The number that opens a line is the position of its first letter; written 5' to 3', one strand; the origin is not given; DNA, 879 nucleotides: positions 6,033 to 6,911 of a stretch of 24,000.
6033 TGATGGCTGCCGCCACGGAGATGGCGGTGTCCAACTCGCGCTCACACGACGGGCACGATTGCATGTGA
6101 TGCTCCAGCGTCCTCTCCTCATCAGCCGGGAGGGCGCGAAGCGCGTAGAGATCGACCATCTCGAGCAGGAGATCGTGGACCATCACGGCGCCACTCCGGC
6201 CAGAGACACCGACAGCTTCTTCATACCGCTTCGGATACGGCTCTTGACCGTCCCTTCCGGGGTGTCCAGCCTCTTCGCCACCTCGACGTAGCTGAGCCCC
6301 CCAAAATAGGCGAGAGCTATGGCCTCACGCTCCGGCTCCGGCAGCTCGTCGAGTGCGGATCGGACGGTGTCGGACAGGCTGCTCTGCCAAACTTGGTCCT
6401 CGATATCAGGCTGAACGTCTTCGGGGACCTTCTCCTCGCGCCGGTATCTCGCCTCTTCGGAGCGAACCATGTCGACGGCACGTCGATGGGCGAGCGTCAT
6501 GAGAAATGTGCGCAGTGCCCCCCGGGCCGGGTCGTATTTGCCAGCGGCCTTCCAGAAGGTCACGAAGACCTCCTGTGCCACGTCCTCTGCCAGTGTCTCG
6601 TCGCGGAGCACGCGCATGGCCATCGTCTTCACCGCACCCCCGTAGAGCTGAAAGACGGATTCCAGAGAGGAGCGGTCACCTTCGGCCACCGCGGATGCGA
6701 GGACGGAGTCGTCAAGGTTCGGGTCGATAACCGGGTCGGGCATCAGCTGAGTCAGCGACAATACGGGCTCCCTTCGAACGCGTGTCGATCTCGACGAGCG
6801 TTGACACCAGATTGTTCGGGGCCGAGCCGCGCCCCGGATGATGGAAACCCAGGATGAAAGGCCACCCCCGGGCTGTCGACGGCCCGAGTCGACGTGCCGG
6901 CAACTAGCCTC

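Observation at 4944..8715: Candidate light-to-ECF-sigma signalling island: sigma / minimal ZAS anti-sigma / acyltransferase divergent from the B12-protein / heliorhodopsin pair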

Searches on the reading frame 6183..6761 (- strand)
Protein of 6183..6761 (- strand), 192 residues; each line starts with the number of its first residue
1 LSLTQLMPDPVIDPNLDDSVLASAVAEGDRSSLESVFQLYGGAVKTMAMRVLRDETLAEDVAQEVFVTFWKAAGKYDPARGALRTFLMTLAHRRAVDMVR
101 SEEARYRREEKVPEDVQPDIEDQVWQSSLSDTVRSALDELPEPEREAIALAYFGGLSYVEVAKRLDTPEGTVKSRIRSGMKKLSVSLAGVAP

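Call 3: search_protein_families(library=pfam, proteins=[window:6183-6761:-], max_evalue=0.01)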
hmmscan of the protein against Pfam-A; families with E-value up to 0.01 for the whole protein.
window:6183-6761:- (192 aa): 5 families
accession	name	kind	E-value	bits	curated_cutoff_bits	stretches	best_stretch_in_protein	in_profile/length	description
PF04542.20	Sigma70_r2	-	5e-18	65.1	24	1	37-103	2-69/71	Sigma-70 region 2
PF08281.18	Sigma70_r4_2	-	5.6e-16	58.4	25.7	1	133-183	4-54/54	Sigma-70, region 4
PF04545.22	Sigma70_r4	-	1.3e-13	50.7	24.1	1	136-183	1-48/50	Sigma-70, region 4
PF07638.17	Sigma70_ECF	-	7.7e-08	32.9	21.1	1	22-177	8-173/185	ECF sigma factor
PF12645.13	HTH_16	-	0.0041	17.6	22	1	21-72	4-60/65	Helix-turn-helix domain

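Call 4: search_protein_families(library=ncbifam, proteins=[window:6183-6761:-], max_evalue=0.01)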
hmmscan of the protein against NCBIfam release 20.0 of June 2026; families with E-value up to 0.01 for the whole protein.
window:6183-6761:- (192 aa): 103 families (the best 25 are shown)
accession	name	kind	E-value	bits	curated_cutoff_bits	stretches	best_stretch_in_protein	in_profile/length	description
NF007228.0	PRK09646.1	subfamily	1.5e-49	168.3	226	1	17-188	16-191/194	ECF RNA polymerase sigma factor SigK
NF009172.0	PRK12519.1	subfamily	1.9e-42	145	222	1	17-188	15-190/194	RNA polymerase sigma factor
TIGR02937.1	sigma70-ECF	superfamily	4.9e-31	107.6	42.9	1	33-185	3-163/165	sigma-70 family RNA polymerase sigma factor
NF010500.0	PRK13919.1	subfamily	2.2e-30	106.2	226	1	16-185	8-181/186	putative RNA polymerase sigma E protein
NF009189.0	PRK12537.1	equivalog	5.4e-29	101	261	1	22-183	14-177/182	RNA polymerase sigma factor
NF004113.0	PRK05602.1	equivalog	1.6e-28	99.8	208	1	15-188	29-202/211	RNA polymerase sigma factor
NF007227.0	PRK09645.1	subfamily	2.2e-28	99.3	202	1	24-189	6-172/177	sigma-70 family RNA polymerase sigma factor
NF009168.0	PRK12515.1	subfamily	6.7e-26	90.9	236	1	18-187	9-179/189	RNA polymerase sigma factor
NF009186.0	PRK12534.1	equivalog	7.9e-26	91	267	1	20-187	14-185/187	RNA polymerase sigma factor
NF009166.1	PRK12513.1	equivalog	9.1e-25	87.5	206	1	16-188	7-187/193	RNA polymerase sigma factor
TIGR02985.1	Sig70_bacteroi1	subfamily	9.6e-25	87.7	126.4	1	34-186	4-161/162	RNA polymerase sigma-70 factor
NF008893.0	PRK11924.2-3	equivalog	1.6e-23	83.2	331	1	15-184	7-177/181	RNA polymerase sigma factor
NF008890.0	PRK11924.1-3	equivalog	4.4e-23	81.7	284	1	20-187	28-201/205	RNA polymerase sigma factor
TIGR02983.1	SigE-fam_strep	subfamily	8.4e-23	81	141.55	1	42-188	17-159/162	SigE family RNA polymerase sigma factor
NF007216.0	PRK09638.1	equivalog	8.6e-23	81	194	1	17-184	4-171/180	RNA polymerase sigma factor SigY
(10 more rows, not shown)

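Call 40: find_related_loci(query=window:6186-6743:-, collection=metagenome_contigs, flank=7000)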
Query window:6186-6743:- (186 aa) in metagenome_contigs; peptide patterns used: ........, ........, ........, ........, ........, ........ (x = any residue, [..] = any of these).
525 stretches matched a pattern; 46 encode a relative of the query (tblastn E <= 1e-3); 46 distinct loci.
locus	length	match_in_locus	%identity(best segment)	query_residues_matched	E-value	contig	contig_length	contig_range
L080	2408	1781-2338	96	1-186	2e-122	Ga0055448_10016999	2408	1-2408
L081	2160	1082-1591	71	12-181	1e-82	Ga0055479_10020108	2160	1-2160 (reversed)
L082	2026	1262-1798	52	12-185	2e-53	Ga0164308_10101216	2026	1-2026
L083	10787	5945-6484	48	10-184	1e-46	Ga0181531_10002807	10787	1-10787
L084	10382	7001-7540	48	10-184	1e-46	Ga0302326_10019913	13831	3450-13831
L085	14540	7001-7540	48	10-184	2e-46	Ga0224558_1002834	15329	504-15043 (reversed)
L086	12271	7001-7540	48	10-184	2e-46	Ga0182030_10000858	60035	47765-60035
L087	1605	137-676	48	10-184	2e-47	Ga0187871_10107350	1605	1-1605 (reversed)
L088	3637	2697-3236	48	10-184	4e-46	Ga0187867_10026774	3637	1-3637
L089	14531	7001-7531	44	9-182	3e-45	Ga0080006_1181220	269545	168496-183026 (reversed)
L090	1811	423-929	48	12-177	7e-44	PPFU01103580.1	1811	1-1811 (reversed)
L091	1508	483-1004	46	11-181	3e-43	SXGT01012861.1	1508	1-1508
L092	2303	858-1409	46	4-181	3e-41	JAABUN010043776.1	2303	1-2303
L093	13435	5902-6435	46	9-183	2e-40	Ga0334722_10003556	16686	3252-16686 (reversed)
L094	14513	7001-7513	43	11-177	1e-39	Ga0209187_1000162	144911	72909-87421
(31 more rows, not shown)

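Call 68: find_homologous_proteins(query=window:6186-6743:-, max_evalue=1e-20)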
Query window:6186-6743:- (186 aa): 1878 proteins with E <= 1e-20 among 3088 candidates; the best 120 are listed.
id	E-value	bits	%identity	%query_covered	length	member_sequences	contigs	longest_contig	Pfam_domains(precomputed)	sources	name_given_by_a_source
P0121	1.9e-113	394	100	100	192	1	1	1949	PF07638.18,PF04545.23,PF04542.21,PF08281.19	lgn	-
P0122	1.4e-109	381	97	100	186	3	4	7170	PF07638.18,PF04545.23,PF04542.21,PF08281.19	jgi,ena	jgi:RNA polymerase sigma-70 factor (ECF subfamily)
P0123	1.6e-109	381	97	100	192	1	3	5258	PF07638.18,PF04545.23,PF04542.21,PF08281.19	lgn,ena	-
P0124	1.6e-109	381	97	100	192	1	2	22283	PF07638.18,PF04545.23,PF04542.21,PF08281.19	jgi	jgi:RNA polymerase sigma-70 factor, ECF subfamily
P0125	6.2e-109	379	96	100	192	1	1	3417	PF07638.18,PF04545.23,PF04542.21,PF08281.19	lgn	-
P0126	7.0e-108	376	96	100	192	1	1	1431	PF07638.18,PF04545.23,PF04542.21,PF08281.19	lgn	-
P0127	3.9e-107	373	95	100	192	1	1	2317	PF07638.18,PF04545.23,PF04542.21,PF08281.19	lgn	-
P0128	1.4e-104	365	92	100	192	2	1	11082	PF07638.18,PF04545.23,PF04542.21,PF08281.19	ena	-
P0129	8.4e-102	356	90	100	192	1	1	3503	PF07638.18,PF04545.23,PF04542.21,PF08281.19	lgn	-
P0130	3.8e-90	318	81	99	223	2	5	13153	PF07638.18,PF04545.23,PF04542.21,PF08281.19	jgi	jgi:RNA polymerase sigma-70 factor (ECF subfamily)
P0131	6.7e-90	317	82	100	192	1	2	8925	PF07638.18,PF04545.23,PF04542.21,PF08281.19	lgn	-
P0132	1.0e-88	314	81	99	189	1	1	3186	PF07638.18,PF04545.23,PF04542.21,PF08281.19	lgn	-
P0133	1.3e-88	313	81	99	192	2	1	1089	PF07638.18,PF04545.23,PF04542.21,PF08281.19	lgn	-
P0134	3.0e-87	309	79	99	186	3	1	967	PF07638.18,PF04545.23,PF04542.21,PF08281.19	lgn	-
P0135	6.4e-86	304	78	99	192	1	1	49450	PF07638.18,PF04545.23,PF04542.21,PF08281.19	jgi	jgi:RNA polymerase sigma-70 factor (ECF subfamily)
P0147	9.7e-79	281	75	96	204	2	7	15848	PF07638.18,PF04545.23,PF04542.21,PF08281.19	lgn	-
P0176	1.5e-72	261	69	97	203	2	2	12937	PF07638.18,PF04545.23,PF04542.21,PF08281.19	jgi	jgi:RNA polymerase sigma-70 factor (ECF subfamily)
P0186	2.5e-71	257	67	94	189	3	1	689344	PF07638.18,PF04545.23,PF04542.21,PF08281.19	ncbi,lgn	-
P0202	4.6e-68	246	64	94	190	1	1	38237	PF07638.18,PF04545.23,PF04542.21,PF08281.19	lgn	-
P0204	5.1e-68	246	66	96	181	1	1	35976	PF07638.18,PF04545.23,PF04542.21,PF08281.19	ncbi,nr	ncbi:MAG TPA: sigma-70 family RNA polymerase sigma factor [Acidimicrobiia bacterium]|nr:sigma-70 fam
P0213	2.2e-67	244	68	95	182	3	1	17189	PF07638.18,PF04545.23,PF04542.21,PF08281.19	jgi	jgi:RNA polymerase sigma-70 factor, ECF subfamily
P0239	1.8e-65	238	68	93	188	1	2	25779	PF07638.18,PF04545.23,PF04542.21,PF08281.19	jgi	jgi:RNA polymerase sigma-70 factor, ECF subfamily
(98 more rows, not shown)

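Call 69: find_encoding_contigs(protein=P0135, flank=6000, max_places=1)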
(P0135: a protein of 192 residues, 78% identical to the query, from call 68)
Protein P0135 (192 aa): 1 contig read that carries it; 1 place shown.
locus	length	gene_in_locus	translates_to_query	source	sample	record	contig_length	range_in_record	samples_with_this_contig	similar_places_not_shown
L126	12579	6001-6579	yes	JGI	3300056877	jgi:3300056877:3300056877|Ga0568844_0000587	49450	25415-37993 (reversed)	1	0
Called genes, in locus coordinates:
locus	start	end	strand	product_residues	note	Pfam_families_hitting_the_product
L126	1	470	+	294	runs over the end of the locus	PF19077:Big_13 (faint), PF09136:Glucodextran_B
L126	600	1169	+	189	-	PF01209:Ubie_methyltran (weak), PF13489:Methyltransf_23, PF13847:Methyltransf_31, PF08241:Methyltransf_11, PF08242:Methyltransf_12, PF13649:Methyltransf_25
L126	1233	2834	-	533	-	PF00128:Alpha-amylase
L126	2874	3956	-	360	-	PF00296:Bac_luciferase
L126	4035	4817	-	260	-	PF18761:Heliorhodopsin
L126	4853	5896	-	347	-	PF02607:B12-binding_2, PF02310:B12-binding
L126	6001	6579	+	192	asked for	PF07638:Sigma70_ECF, PF04542:Sigma70_r2, PF08281:Sigma70_r4_2, PF04545:Sigma70_r4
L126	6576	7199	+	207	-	PF10099:RskA_C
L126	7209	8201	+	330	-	PF01553:Acyltransferase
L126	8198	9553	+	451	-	PF00875:DNA_photolyase, PF03441:FAD_binding_7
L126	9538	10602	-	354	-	PF08545:ACP_syn_III, PF08541:ACP_syn_III_C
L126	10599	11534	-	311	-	PF00106:adh_short, PF01370:Epimerase, PF08659:KR (weak), PF13561:adh_short_C2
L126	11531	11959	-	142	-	PF10604:Polyketide_cyc2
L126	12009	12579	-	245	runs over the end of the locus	PF04203:Sortase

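Call 70: find_encoding_contigs(protein=P0186, flank=6000, max_places=1)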
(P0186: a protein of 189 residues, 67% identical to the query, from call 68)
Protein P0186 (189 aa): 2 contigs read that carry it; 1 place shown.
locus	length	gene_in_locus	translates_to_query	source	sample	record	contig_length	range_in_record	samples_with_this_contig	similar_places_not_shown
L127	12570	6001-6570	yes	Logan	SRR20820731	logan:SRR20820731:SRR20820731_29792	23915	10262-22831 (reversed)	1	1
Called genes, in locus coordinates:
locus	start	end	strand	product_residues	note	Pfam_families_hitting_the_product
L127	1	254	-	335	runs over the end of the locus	PF03631:Virul_fac_BrkB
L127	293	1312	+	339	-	PF01068:DNA_ligase_A_M, PF04679:DNA_ligase_A_C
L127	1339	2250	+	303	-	PF00005:ABC_tran, PF13304:AAA_21 (weak)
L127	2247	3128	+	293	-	-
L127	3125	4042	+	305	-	PF00005:ABC_tran, PF13304:AAA_21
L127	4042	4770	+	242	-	PF12730:ABC2_membrane_4 (weak)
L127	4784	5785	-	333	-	PF21686:LigD_Prim-Pol, PF01896:DNA_primase_S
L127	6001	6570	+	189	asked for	PF07638:Sigma70_ECF, PF04542:Sigma70_r2, PF08281:Sigma70_r4_2, PF04545:Sigma70_r4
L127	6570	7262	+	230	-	PF13490:zf-HC2, PF10099:RskA_C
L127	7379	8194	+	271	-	PF09995:MPAB_Lcp_cat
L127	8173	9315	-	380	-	PF20434:BD-FAE, PF07859:Abhydrolase_3, PF00326:Peptidase_S9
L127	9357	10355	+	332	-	PF01553:Acyltransferase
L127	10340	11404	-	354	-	PF00108:Thiolase_N (weak), PF08545:ACP_syn_III, PF08541:ACP_syn_III_C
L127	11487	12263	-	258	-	PF04203:Sortase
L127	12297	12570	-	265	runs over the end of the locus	PF14344:DUF4397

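Call 71: find_encoding_contigs(protein=P0202, flank=6000, max_places=1)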
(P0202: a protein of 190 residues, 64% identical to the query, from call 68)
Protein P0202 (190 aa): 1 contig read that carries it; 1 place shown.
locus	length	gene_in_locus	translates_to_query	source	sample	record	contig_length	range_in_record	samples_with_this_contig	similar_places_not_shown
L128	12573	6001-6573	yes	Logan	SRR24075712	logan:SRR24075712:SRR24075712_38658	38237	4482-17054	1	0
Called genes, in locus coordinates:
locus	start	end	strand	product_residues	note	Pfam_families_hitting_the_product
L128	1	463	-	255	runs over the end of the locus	PF09339:HTH_IclR, PF01614:IclR_C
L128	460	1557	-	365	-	PF01168:Ala_racemase_N, PF14031:D-ser_dehydrat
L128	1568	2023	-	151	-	PF13577:SnoaL_4, PF12680:SnoaL_2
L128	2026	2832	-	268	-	PF13476:AAA_23 (weak), PF00005:ABC_tran, PF02463:SMC_N, PF13555:AAA_29 (weak), PF13304:AAA_21 (faint)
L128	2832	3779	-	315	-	PF02653:BPD_transp_2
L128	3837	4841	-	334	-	PF04392:ABC_sub_bind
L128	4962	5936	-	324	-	PF02607:B12-binding_2, PF02310:B12-binding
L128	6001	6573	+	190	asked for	PF07638:Sigma70_ECF (weak), PF04542:Sigma70_r2, PF08281:Sigma70_r4_2, PF04545:Sigma70_r4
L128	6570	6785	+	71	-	PF13490:zf-HC2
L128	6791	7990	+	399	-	PF13088:BNR_2 (faint)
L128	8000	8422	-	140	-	PF00582:Usp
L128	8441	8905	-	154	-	PF03061:4HBT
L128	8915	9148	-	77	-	-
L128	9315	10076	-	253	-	-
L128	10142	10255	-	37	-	-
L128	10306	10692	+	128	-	PF01464:SLT (weak)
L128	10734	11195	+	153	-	PF00293:NUDIX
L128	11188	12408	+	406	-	PF13742:tRNA_anti_2, PF02601:Exonuc_VII_L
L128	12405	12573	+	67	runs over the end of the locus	PF02609:Exonuc_VII_S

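Call 72: find_encoding_contigs(protein=P0204, flank=6000, max_places=1)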
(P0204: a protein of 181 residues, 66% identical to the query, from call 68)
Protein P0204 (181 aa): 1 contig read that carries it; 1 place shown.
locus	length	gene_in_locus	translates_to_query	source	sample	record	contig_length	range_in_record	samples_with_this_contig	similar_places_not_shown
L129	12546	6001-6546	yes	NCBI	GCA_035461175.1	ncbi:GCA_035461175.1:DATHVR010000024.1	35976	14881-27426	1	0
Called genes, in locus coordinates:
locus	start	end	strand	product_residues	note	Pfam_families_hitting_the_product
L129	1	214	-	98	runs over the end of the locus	-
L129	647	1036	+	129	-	PF07366:SnoaL, PF12680:SnoaL_2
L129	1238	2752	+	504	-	PF24923:ATP-grasp_IQCH, PF18105:PGM1_C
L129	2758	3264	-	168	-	PF01965:DJ-1_PfpI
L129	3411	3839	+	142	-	PF10604:Polyketide_cyc2, PF03364:Polyketide_cyc (weak)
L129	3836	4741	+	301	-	PF00106:adh_short, PF01370:Epimerase, PF08659:KR (weak), PF13561:adh_short_C2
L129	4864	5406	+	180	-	PF02469:Fasciclin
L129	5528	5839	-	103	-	PF02311:AraC_binding (weak)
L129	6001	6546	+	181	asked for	PF07638:Sigma70_ECF (weak), PF04542:Sigma70_r2, PF08281:Sigma70_r4_2, PF04545:Sigma70_r4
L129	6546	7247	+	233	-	PF13490:zf-HC2, PF10099:RskA_C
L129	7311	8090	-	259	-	PF01149:Fapy_DNA_glyco, PF06831:H2TH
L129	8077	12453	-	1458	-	PF00270:DEAD, PF04851:ResIII, PF00271:Helicase_C, PF19306:WHD_Lhr, PF08494:DEAD_assoc, PF23236:WHD_2nd_Lhr, PF23235:WHD_3rd_Lhr, PF23234:WHD_4th_Lhr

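Call 73: find_encoding_contigs(protein=P0239, flank=6000, max_places=1)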
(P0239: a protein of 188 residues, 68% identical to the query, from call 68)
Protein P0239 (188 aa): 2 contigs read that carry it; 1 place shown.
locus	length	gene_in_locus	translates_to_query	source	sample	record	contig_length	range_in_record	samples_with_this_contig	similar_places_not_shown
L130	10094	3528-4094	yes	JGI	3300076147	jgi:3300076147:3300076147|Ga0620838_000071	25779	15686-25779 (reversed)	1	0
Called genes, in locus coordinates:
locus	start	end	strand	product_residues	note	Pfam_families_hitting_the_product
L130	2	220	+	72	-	?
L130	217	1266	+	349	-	-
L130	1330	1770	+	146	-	PF03243:MerB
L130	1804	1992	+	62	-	-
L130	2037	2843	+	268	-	PF01209:Ubie_methyltran, PF13847:Methyltransf_31 (weak), PF08241:Methyltransf_11, PF08242:Methyltransf_12 (weak), PF13649:Methyltransf_25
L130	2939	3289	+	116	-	PF00754:F5_F8_type_C (weak)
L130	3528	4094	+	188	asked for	PF07638:Sigma70_ECF, PF04542:Sigma70_r2, PF08281:Sigma70_r4_2, PF04545:Sigma70_r4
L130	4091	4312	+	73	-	PF13490:zf-HC2 (weak)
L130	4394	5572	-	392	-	PF20434:BD-FAE, PF07859:Abhydrolase_3, PF00326:Peptidase_S9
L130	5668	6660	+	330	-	PF01553:Acyltransferase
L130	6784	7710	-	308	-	PF00106:adh_short, PF01370:Epimerase, PF08659:KR (weak), PF13561:adh_short_C2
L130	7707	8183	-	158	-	PF10604:Polyketide_cyc2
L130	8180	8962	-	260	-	PF18761:Heliorhodopsin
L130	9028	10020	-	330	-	PF02607:B12-binding_2, PF02310:B12-binding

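Call 74: find_encoding_contigs(protein=P0213, flank=6000, max_places=1)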
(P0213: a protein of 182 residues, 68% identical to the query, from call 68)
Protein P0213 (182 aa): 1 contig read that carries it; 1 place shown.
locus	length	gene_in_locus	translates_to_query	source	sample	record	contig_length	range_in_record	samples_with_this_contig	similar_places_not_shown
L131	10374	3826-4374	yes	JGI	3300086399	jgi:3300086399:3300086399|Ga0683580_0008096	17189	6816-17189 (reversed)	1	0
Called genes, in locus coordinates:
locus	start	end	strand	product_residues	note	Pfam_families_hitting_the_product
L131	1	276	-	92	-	?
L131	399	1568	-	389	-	PF02353:CMAS, PF01728:FtsJ (weak), PF13489:Methyltransf_23, PF13847:Methyltransf_31, PF08241:Methyltransf_11, PF08242:Methyltransf_12, PF13649:Methyltransf_25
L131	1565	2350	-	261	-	PF07103:DUF1365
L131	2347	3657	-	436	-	PF01266:DAO (weak), PF01593:Amino_oxidase, PF13450:NAD_binding_8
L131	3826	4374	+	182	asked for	PF07638:Sigma70_ECF (weak), PF04542:Sigma70_r2, PF08281:Sigma70_r4_2, PF04545:Sigma70_r4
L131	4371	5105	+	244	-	PF13490:zf-HC2 (weak), PF10099:RskA_C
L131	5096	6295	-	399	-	PF20434:BD-FAE, PF07859:Abhydrolase_3, PF00326:Peptidase_S9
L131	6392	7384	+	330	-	PF01553:Acyltransferase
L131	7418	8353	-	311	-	PF00106:adh_short, PF01370:Epimerase (weak), PF08659:KR (weak), PF13561:adh_short_C2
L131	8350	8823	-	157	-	PF10604:Polyketide_cyc2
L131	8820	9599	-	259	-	PF18761:Heliorhodopsin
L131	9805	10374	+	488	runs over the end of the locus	PF01266:DAO (faint), PF01494:FAD_binding_3, PF07992:Pyr_redox_2 (faint), PF21274:Rng_hyd_C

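Call 75: find_encoding_contigs(protein=P0147, flank=6000, max_places=1)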
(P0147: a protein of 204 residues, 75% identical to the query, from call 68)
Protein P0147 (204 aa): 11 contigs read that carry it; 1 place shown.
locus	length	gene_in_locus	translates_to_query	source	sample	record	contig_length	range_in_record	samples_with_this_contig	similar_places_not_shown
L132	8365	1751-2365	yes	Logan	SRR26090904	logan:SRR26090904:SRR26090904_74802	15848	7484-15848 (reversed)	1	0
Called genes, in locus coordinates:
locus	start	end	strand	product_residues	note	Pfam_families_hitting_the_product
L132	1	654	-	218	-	?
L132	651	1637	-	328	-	PF02607:B12-binding_2, PF02310:B12-binding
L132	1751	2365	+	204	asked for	PF07638:Sigma70_ECF, PF04542:Sigma70_r2, PF08281:Sigma70_r4_2, PF04545:Sigma70_r4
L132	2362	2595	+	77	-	PF13490:zf-HC2 (weak)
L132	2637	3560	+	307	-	PF09995:MPAB_Lcp_cat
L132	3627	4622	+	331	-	PF01553:Acyltransferase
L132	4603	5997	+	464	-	PF00875:DNA_photolyase, PF03441:FAD_binding_7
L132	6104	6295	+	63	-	-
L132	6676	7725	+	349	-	PF01370:Epimerase, PF08338:DUF1731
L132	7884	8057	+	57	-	-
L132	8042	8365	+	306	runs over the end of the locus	PF12695:Abhydrolase_5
